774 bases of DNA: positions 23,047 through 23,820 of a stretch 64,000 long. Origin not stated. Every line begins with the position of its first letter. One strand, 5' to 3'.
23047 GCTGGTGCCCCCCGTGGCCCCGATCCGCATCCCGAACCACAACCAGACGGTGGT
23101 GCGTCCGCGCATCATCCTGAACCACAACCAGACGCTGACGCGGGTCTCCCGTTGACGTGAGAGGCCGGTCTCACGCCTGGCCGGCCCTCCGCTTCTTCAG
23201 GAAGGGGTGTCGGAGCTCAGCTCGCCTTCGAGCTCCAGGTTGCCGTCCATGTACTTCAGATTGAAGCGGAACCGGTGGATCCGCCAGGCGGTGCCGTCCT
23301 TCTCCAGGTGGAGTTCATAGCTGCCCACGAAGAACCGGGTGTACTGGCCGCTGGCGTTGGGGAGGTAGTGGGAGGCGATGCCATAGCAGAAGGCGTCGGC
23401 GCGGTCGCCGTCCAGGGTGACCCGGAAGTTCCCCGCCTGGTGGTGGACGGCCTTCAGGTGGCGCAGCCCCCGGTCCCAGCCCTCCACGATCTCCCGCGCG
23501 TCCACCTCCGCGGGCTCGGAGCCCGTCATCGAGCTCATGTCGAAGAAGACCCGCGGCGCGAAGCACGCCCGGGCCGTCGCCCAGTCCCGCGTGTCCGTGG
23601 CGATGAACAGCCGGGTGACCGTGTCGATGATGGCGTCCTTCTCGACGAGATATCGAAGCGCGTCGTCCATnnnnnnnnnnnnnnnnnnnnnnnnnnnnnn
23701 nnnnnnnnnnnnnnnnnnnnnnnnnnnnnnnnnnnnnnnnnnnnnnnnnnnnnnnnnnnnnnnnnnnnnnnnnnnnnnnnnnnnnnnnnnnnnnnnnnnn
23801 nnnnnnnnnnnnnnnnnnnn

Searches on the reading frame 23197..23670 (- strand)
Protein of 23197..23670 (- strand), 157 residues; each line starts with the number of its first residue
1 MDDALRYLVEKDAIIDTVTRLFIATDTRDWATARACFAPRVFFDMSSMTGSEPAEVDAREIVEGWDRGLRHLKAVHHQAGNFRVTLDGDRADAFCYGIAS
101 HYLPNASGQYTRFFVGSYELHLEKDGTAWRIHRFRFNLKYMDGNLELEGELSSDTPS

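Call 75: search_protein_families(library=pfam, proteins=[window:23197-23670:-], max_evalue=0.00001)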
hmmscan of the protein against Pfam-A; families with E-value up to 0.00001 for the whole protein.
window:23197-23670:- (157 aa): 1 family
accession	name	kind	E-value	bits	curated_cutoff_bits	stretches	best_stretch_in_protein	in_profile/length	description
PF13577.12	SnoaL_4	-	1.9e-21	76.8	24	1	8-135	3-126/126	SnoaL-like domain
